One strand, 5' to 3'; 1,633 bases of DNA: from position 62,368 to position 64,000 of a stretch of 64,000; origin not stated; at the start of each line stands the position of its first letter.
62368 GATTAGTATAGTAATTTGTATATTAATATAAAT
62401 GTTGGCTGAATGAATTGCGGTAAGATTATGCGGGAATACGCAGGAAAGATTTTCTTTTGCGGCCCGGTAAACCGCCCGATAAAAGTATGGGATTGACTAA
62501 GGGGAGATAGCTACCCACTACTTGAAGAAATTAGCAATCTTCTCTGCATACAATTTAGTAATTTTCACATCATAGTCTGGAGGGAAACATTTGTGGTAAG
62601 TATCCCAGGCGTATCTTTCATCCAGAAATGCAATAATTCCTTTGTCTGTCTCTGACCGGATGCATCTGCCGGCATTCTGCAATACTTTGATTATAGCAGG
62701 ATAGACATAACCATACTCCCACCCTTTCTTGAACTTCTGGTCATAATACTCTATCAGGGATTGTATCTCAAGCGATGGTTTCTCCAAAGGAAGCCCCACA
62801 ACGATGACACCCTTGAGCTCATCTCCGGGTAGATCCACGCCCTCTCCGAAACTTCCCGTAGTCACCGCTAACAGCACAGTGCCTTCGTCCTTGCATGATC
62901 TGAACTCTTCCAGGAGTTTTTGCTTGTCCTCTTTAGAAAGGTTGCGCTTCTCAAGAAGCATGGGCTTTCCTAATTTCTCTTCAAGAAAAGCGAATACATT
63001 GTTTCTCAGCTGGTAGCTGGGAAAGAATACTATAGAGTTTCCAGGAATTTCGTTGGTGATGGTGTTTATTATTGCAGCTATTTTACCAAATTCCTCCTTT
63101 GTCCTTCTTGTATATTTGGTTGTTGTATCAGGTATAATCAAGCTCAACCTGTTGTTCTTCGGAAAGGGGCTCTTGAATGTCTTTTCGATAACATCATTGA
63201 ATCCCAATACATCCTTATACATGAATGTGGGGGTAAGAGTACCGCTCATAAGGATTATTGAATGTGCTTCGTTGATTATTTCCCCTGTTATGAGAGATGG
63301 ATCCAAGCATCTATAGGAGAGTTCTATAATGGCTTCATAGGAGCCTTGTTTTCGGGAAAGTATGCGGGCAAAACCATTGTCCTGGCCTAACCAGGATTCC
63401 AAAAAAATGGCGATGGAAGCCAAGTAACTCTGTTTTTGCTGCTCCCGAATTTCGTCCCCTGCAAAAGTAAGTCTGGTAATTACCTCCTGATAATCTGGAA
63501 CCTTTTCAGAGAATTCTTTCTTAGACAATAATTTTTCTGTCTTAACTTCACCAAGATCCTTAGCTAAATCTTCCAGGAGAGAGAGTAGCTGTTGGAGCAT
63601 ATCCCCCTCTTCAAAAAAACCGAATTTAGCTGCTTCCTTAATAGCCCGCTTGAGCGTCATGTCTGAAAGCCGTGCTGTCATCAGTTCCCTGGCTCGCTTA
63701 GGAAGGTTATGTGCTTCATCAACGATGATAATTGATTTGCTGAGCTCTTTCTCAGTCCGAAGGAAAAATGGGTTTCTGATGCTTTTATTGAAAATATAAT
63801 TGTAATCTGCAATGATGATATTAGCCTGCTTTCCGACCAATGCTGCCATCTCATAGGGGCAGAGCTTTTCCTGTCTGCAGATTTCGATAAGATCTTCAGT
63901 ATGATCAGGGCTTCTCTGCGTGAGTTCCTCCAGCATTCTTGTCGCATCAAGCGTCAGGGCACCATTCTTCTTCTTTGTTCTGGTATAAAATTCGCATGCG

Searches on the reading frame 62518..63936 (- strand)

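Call 51: search_protein_families(library=ncbifam, proteins=[window:62518-63936:-], max_evalue=0.00001)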
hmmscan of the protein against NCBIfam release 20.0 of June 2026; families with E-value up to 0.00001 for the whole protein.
window:62518-63936:- (472 aa): 6 families
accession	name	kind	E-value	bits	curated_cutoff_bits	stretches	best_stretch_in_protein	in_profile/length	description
TIGR00604.1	rad3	subfamily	6.4e-70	236.6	246.95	2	138-452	347-686/706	DNA repair helicase (rad3)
NF005981.0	PRK08074.1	equivalog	5e-38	130.7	789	2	216-451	665-904/931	ATP-dependent DNA helicase DinG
TIGR01407.1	dinG_rel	hypoth_equivalog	1.5e-34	119.5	547.7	1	216-451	626-863/889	putative DnaQ family exonuclease/DinG family helicase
NF053712.1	repair_DEAH_YoaA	equivalog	1.6e-34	119.7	680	1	20-451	172-609/630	DNA repair helicase YoaA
NF008729.0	PRK11747.1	equivalog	1.2e-29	103.4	598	1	107-447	342-686/703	ATP-dependent DNA helicase DinG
NF005569.0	PRK07246.1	equivalog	1.7e-10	39.9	794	1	36-450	412-792/820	bifunctional DnaQ family exonuclease/ATP-dependent helicase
